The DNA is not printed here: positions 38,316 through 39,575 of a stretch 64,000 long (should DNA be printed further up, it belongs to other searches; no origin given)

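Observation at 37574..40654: Three-gene operon: His-rich CobW GTPase, degenerate CobW fused to a CCxxD domain, and an AraC regulator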

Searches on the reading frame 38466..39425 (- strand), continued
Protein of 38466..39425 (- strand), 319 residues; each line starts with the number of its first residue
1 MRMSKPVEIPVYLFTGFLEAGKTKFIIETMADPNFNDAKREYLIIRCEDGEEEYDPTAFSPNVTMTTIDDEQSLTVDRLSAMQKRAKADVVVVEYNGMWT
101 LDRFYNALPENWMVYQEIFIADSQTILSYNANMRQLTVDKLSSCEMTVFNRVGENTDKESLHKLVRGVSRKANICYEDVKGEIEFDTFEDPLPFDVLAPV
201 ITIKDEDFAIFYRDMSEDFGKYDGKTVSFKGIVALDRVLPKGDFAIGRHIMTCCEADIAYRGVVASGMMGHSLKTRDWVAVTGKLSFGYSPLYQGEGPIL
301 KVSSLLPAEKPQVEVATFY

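Call 34: find_encoding_contigs(protein=P0244, flank=8000, max_places=3)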
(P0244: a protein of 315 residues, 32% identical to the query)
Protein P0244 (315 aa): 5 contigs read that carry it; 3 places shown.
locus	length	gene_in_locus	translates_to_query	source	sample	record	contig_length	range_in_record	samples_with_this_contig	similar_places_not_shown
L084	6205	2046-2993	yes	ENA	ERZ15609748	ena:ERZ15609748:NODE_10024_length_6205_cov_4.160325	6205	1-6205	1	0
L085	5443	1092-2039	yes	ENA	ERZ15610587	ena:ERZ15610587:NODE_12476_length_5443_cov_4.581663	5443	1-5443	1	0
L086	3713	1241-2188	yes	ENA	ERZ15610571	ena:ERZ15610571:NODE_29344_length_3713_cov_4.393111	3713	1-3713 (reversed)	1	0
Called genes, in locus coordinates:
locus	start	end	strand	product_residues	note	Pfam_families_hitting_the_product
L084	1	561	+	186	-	?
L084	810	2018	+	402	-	-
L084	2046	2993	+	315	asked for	PF21537:DUF1980_C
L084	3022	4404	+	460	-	PF02127:Peptidase_M18, PF05343:Peptidase_M42 (faint)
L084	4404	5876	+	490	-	PF01276:OKR_DC_1, PF00155:Aminotran_1_2 (weak), PF00266:Aminotran_5 (weak), PF01041:DegT_DnrJ_EryC1 (weak), PF03711:OKR_DC_1_C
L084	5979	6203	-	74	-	?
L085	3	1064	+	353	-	?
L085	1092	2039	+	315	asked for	PF21537:DUF1980_C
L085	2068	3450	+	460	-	PF02127:Peptidase_M18, PF05343:Peptidase_M42 (faint)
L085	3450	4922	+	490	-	PF01276:OKR_DC_1, PF00155:Aminotran_1_2 (weak), PF00266:Aminotran_5 (weak), PF01041:DegT_DnrJ_EryC1 (weak), PF03711:OKR_DC_1_C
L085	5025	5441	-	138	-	?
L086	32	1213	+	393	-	-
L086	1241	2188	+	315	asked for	PF21537:DUF1980_C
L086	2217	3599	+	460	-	PF02127:Peptidase_M18, PF05343:Peptidase_M42 (faint)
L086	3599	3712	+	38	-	?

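Call 35: predict_structure(alignment_id=A1)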
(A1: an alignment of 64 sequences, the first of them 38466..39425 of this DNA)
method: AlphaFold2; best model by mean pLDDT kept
length: 319 residues; sequences in the alignment: 64
mean_pLDDT: 95.6   pTM: 0.82
mean pLDDT of the five models: 95.6, 95.4, 95.0, 94.6, 94.2
residues with pLDDT >= 90: 289; 70-90: 28; 50-70: 2; < 50: 0
segments of 3 or more residues with pLDDT < 50: none
pLDDT, mean of each block of 10 residues (from residue 1): 84 97 96 96 95 89 97 98 98 98 97 98 97 96 97 97 94 97 95 95 97 95 98 97 97 90 93 96 98 97 98 92
secondary structure, 60 per line:
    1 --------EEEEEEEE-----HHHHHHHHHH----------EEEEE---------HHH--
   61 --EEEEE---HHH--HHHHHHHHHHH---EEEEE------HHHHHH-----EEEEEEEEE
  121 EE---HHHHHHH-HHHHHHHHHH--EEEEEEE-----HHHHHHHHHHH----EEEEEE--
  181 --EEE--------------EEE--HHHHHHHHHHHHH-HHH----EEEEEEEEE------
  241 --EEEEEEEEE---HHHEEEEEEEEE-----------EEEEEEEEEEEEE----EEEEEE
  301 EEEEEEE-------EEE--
elements in order: E9-16 H22-31 E42-46 E63-67 H76-86 E90-94 H101-106 E112-122 H126-132 H134-143 E146-152 H158-168 E173-178 E183-185 E200-202 H205-217 E226-234 E243-251 E258-266 E278-290 E295-307 E315-317

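Call 39: fold_search(model_id=the predicted structure, library=pdb)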
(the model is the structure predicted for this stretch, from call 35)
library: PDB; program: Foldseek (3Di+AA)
matches with E <= 10: 1620; with E <= 0.001: 59
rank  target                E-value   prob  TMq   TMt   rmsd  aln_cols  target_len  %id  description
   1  1nij                  2.3e-06  1.00  0.41  0.41  11.5       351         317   13  YJIA PROTEIN (released 2003-06-24)
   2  2hf8_A                7.2e-06  1.00  0.39  0.57   4.2       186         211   11  Crystal structure of HypB from Methanocaldococcus jannaschii in the triphosphate form, in complex with zinc (released 2006-07-04)
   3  2hf8_B                9.7e-06  1.00  0.40  0.57   4.5       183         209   10  Crystal structure of HypB from Methanocaldococcus jannaschii in the triphosphate form, in complex with zinc (released 2006-07-04)
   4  4c7o_C                1.6e-05  1.00  0.37  0.39   6.4       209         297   18  The structural basis of FtsY recruitment and GTPase activation by SRP RNA (released 2013-11-20)
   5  7o9g                  2.5e-05  1.00  0.35  0.37   6.5       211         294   16  Escherichia coli Ffh in complex with ppGpp (released 2022-02-02)
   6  7o9i                  2.5e-05  1.00  0.32  0.35   7.2       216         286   15  Escherichia coli Ffh in complex with pppGpp (released 2022-02-02)
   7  2wsm_A                2.6e-05  1.00  0.38  0.56   4.1       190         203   12  Crystal structure of Hydrogenase Maturation Factor HypB From Archaeoglobus Fulgidus (released 2010-09-22)
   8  5gaf_i                4.0e-05  1.00  0.35  0.29   6.2       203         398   12  RNC in complex with SRP (released 2016-02-03)
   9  5nco_i                4.5e-05  1.00  0.36  0.27  11.7       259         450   18  Quaternary complex between SRP, SR, and SecYEG bound to the translating ribosome (released 2017-05-24)
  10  4c7o_A                6.4e-05  1.00  0.37  0.40   6.2       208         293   18  The structural basis of FtsY recruitment and GTPase activation by SRP RNA (released 2013-11-20)
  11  5gad_i                6.8e-05  1.00  0.35  0.26   7.3       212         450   16  RNC-SRP-SR complex early state (released 2016-01-27)
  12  1ls1                  9.7e-05  1.00  0.35  0.38   6.1       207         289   14  T. aquaticus Ffh NG Domain at 1.1A Resolution (released 2002-11-16)
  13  2ffh_A                1.0e-04  1.00  0.36  0.29   6.4       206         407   14  THE SIGNAL SEQUENCE BINDING PROTEIN FFH FROM THERMUS AQUATICUS (released 1999-07-16)
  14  7o9f_A                1.0e-04  1.00  0.32  0.33   6.7       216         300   15  Bacillus subtilis Ffh in complex with ppGpp (released 2022-02-02)
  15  2www_D                1.5e-04  1.00  0.37  0.37   5.0       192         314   13  Crystal Structure of Methylmalonic Acidemia Type A Protein (released 2009-11-17)
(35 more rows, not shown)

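Call 40: find_homologous_proteins(query=A1, max_evalue=1e-10)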
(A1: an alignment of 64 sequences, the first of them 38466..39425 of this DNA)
Query A1 (64 sequences) (319 aa, profile of the alignment): 8000 proteins with E <= 1e-10 among 8000 candidates; the best 120 are listed.
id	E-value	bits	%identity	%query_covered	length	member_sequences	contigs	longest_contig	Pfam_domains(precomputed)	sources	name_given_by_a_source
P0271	1.6e-134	466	52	98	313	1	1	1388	PF21537.3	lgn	-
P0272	3.9e-134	465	49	98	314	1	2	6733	PF21537.3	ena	-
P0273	3.9e-134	465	57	98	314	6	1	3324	PF21537.3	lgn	-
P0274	4.9e-134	464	58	98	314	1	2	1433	PF21537.3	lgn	-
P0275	5.5e-134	464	59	98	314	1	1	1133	PF21537.3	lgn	-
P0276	5.8e-134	464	59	98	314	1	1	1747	PF21537.3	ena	-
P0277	6.1e-134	464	51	97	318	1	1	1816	PF21537.3,PF02492.26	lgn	-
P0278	9.1e-134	463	55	98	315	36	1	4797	PF21537.3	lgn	-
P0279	9.7e-134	463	51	98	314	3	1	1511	PF21537.3,PF02492.26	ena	-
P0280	1.2e-133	463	59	98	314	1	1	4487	PF21537.3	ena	-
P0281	1.3e-133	463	50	98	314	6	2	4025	PF21537.3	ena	-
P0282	1.3e-133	463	59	98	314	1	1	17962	PF21537.3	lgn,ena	-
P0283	1.4e-133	463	53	98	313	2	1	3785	PF21537.3,PF02492.26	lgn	-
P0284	1.8e-133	462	55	98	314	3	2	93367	PF21537.3,PF02492.26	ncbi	-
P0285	1.8e-133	462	53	98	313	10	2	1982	PF21537.3,PF02492.26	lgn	-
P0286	1.9e-133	462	50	98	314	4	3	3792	PF21537.3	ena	-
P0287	1.9e-133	462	59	98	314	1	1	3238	PF21537.3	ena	-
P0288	2.0e-133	462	50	98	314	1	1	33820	PF21537.3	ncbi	-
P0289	2.5e-133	462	59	98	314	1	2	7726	PF21537.3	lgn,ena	-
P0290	2.7e-133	462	50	98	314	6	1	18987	PF21537.3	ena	-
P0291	2.7e-133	462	51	99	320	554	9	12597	PF21537.3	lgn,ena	-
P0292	2.8e-133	462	50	98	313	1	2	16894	PF21537.3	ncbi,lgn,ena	-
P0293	2.9e-133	462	59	98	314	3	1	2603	PF21537.3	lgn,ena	-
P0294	3.5e-133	461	48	100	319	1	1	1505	PF21537.3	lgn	-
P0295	3.5e-133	461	52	98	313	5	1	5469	PF21537.3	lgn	-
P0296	3.8e-133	461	50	98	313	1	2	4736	PF21537.3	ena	-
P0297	4.3e-133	461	59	98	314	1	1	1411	PF21537.3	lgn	-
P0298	5.5e-133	461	52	98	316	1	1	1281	PF21537.3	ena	-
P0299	8.9e-133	460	53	98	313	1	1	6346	PF21537.3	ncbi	-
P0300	9.1e-133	460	59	98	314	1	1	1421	PF21537.3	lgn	-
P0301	9.9e-133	460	54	98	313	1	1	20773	PF21537.3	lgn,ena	-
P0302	1.0e-132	460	52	98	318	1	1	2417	PF21537.3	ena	-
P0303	1.2e-132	460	49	98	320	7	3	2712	PF21537.3,PF02492.26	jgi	jgi:uncharacterized membrane protein YcgQ (UPF0703/DUF1980 family)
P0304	1.2e-132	460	51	97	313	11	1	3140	PF21537.3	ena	-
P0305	1.3e-132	460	59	98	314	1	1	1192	PF21537.3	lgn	-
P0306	1.4e-132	460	52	98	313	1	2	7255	PF21537.3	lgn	-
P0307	1.4e-132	459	52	98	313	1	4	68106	PF21537.3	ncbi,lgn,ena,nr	ncbi:MAG: GTPase [Clostridia bacterium]|nr:GTPase [Clostridia bacterium]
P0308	1.5e-132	459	51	99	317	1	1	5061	PF21537.3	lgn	-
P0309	1.6e-132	459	52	99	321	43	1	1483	PF21537.3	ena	-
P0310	1.6e-132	459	54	97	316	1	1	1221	PF21537.3,PF02492.26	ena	-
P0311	1.9e-132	459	55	98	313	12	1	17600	PF21537.3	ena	-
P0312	2.0e-132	459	51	98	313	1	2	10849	PF21537.3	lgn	-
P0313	2.1e-132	459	50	97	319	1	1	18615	PF21537.3,PF02492.26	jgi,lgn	jgi:uncharacterized membrane protein YcgQ (UPF0703/DUF1980 family)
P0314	2.1e-132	459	48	99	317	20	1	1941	PF21537.3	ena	-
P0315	2.1e-132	459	51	99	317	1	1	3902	PF21537.3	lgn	-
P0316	2.1e-132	459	53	98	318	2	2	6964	PF21537.3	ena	-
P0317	2.6e-132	459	51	98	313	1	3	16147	PF21537.3,PF02492.26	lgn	-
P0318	2.7e-132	459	53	98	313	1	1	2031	PF21537.3,PF02492.26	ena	-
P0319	3.0e-132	458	52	98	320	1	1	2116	PF21537.3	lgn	-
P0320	3.1e-132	458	50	98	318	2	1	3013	PF21537.3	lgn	-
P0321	3.2e-132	458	54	98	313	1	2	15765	PF21537.3,PF02492.26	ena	-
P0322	3.4e-132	458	54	98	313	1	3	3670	PF21537.3,PF02492.26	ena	-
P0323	3.6e-132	458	54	98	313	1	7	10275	PF21537.3,PF02492.26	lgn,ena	-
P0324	3.6e-132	458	54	98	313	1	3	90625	PF21537.3,PF02492.26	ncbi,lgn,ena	-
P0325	3.6e-132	458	51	98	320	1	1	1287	PF21537.3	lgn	-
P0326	3.6e-132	458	51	99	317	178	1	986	PF21537.3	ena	-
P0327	3.7e-132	458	53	98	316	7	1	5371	PF21537.3,PF02492.26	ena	-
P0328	4.0e-132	458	49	98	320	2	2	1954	PF21537.3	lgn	-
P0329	4.1e-132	458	50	99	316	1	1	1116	PF21537.3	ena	-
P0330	4.1e-132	458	51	99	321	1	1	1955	PF21537.3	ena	-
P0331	4.2e-132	458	48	99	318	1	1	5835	PF21537.3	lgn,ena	-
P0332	4.3e-132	458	55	98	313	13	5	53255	PF21537.3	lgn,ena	-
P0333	4.6e-132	458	52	100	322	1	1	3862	PF21537.3,PF02492.26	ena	-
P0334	4.7e-132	458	54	98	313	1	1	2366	PF21537.3,PF02492.26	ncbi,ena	-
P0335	4.9e-132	458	54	97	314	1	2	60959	PF21537.3,PF02492.26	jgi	-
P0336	4.9e-132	458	54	98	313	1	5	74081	PF21537.3,PF02492.26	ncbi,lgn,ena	-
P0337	5.3e-132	458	53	98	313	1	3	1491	PF21537.3,PF02492.26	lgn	-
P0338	5.6e-132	458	52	98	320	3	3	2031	PF21537.3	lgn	-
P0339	5.6e-132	457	50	98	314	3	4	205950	PF21537.3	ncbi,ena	-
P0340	6.0e-132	457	52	98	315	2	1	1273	PF21537.3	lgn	-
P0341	6.1e-132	457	49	98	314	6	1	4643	PF21537.3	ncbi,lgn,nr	ncbi:MAG: TIGR03943 family protein [Oscillospiraceae bacterium]|nr:TIGR03943 family protein [Oscillo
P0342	6.2e-132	457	52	98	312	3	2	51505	PF21537.3,PF02492.26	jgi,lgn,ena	jgi:uncharacterized membrane protein YcgQ (UPF0703/DUF1980 family)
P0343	6.6e-132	457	53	98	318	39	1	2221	PF21537.3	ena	-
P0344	6.6e-132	457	51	98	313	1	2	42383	PF21537.3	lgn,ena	-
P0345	6.7e-132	457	59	98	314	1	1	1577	PF21537.3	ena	-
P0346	6.8e-132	457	52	98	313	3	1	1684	PF21537.3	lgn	-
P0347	6.8e-132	457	54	98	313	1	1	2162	PF21537.3,PF02492.26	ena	-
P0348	6.8e-132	457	51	98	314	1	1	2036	PF21537.3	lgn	-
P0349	6.9e-132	457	56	98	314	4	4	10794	PF21537.3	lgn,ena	-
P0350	6.9e-132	457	54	98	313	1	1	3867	PF21537.3,PF02492.26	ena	-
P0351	7.0e-132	457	54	98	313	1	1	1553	PF21537.3,PF02492.26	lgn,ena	-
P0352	7.1e-132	457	52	100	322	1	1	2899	PF21537.3,PF02492.26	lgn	-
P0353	7.1e-132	457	53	98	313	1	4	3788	PF21537.3,PF02492.26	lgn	-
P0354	7.3e-132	457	52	98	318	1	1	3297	PF21537.3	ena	-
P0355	7.5e-132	457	54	98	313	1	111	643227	PF21537.3,PF02492.26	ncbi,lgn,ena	-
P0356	7.5e-132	457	50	99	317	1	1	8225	PF21537.3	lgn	-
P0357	7.6e-132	457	51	98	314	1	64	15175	PF21537.3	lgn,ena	-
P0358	7.7e-132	457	54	98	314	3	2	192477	PF21537.3,PF02492.26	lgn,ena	-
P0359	7.9e-132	457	52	100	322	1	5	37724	PF21537.3,PF02492.26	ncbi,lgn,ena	-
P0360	8.1e-132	457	52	98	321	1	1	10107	PF21537.3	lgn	-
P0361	8.1e-132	457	51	99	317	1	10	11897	PF21537.3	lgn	-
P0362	8.2e-132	457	49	99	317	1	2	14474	PF21537.3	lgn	-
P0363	8.4e-132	457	50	99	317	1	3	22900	PF21537.3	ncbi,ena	-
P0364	8.4e-132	457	50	99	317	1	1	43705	PF21537.3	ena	-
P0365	8.4e-132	457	51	98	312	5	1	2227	PF21537.3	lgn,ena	-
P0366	8.5e-132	457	52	100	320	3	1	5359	PF21537.3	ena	-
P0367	8.8e-132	457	51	98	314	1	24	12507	PF21537.3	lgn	-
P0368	8.9e-132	457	54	98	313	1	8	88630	PF21537.3,PF02492.26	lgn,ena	-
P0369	9.3e-132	457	54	98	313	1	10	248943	PF21537.3,PF02492.26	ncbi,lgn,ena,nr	ncbi:MAG: GTPase [Clostridia bacterium]|nr:GTPase [Clostridia bacterium]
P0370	9.4e-132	457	55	98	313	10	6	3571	PF21537.3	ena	-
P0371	9.5e-132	457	51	99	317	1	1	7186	PF21537.3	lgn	-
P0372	9.5e-132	457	53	98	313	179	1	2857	PF21537.3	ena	-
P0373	9.5e-132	457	49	98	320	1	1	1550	PF21537.3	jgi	jgi:hypothetical protein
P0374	9.8e-132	457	54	98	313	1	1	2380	PF21537.3,PF02492.26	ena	-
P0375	9.9e-132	457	49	98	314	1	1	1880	PF21537.3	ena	-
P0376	1.0e-131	457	54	98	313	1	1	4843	PF21537.3,PF02492.26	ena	-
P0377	1.1e-131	457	50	98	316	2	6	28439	PF21537.3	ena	-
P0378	1.1e-131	457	50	99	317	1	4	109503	PF21537.3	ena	-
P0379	1.1e-131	457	51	99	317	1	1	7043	PF21537.3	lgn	-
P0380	1.1e-131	457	54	98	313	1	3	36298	PF21537.3,PF02492.26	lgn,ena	-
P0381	1.1e-131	457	48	99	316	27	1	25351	PF21537.3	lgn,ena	-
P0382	1.1e-131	457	50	98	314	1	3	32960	PF21537.3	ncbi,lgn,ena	ncbi:MAG: TIGR03943 family protein [Oscillospiraceae bacterium]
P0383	1.2e-131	456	50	98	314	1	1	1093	PF21537.3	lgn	-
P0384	1.2e-131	456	53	98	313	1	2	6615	PF21537.3,PF02492.26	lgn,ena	-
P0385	1.2e-131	456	54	98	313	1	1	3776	PF21537.3,PF02492.26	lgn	-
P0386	1.2e-131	456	50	98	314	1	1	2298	PF21537.3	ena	-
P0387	1.2e-131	456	50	99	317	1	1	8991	PF21537.3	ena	-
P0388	1.3e-131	456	52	98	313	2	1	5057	PF21537.3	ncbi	-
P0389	1.3e-131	456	50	99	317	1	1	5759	PF21537.3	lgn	-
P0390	1.3e-131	456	51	98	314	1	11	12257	PF21537.3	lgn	-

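Call 41: find_encoding_contigs(protein=P0355, flank=10000, max_places=3)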
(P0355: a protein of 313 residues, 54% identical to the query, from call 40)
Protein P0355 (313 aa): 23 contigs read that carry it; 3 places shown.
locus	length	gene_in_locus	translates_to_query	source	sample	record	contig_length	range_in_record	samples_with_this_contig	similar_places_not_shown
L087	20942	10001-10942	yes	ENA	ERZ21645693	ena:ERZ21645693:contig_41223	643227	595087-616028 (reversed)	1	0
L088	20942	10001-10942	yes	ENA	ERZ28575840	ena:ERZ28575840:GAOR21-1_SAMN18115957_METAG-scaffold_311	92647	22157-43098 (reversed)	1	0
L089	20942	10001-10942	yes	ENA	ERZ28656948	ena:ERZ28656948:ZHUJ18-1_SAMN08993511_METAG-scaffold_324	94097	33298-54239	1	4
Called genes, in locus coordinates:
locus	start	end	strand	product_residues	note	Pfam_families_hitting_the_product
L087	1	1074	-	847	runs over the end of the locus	PF01926:MMR_HSR1, PF02421:FeoB_N, PF17910:FeoB_Cyto, PF07670:Gate, PF07664:FeoB_C, PF07670:Gate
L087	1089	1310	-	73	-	PF04023:FeoA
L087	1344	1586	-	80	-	PF04023:FeoA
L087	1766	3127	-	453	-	PF01554:MatE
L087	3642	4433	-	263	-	PF00165:HTH_AraC (weak), PF12833:HTH_18, PF00165:HTH_AraC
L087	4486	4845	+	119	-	-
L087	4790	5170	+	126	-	-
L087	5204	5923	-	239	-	PF19700:DUF6198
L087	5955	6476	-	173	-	PF14512:TM1586_NiRdase, PF00881:Nitroreductase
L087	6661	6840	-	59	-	-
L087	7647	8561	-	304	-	PF00188:CAP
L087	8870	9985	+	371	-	PF02492:cobW, PF07683:CobW_C (weak)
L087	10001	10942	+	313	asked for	PF02492:cobW (weak), PF21537:DUF1980_C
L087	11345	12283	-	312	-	PF00126:HTH_1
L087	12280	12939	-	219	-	PF06971:Put_DNA-bind_N, PF02629:CoA_binding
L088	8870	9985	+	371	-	PF02492:cobW, PF07683:CobW_C (weak)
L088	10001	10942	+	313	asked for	PF02492:cobW (weak), PF21537:DUF1980_C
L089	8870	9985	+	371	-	PF02492:cobW, PF07683:CobW_C (weak)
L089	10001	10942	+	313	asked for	PF02492:cobW (weak), PF21537:DUF1980_C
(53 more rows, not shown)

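Call 42: find_encoding_contigs(protein=P0339, flank=10000, max_places=2)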
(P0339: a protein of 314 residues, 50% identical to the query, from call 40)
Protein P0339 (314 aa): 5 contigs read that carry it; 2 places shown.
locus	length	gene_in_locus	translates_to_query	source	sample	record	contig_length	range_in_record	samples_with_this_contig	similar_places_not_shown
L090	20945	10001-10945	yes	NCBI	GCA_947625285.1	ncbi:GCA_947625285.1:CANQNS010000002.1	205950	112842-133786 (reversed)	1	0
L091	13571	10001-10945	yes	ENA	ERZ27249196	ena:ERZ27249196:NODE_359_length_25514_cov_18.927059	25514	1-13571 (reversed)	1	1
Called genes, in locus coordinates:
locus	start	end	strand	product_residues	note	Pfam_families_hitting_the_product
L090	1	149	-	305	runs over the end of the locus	PF00889:EF_TS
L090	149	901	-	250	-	PF00318:Ribosomal_S2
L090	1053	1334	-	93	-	PF05239:PRC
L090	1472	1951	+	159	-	PF11188:DUF2975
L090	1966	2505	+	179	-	-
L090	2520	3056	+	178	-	PF11188:DUF2975 (faint)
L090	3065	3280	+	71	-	PF13443:HTH_26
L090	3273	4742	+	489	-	PF13687:DUF4153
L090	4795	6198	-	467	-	PF01546:Peptidase_M20, PF07687:M20_dimer (weak)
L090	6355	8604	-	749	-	-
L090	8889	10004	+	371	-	PF02492:cobW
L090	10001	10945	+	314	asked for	PF21537:DUF1980_C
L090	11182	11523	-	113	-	PF01196:Ribosomal_L17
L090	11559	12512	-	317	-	PF01193:RNA_pol_L, PF01000:RNA_pol_A_bac, PF03118:RNA_pol_A_CTD, PF26169:HHH_XRCC3_RpoA (weak)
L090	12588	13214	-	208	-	PF00163:Ribosomal_S4, PF01479:S4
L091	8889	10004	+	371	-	PF02492:cobW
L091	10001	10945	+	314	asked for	PF21537:DUF1980_C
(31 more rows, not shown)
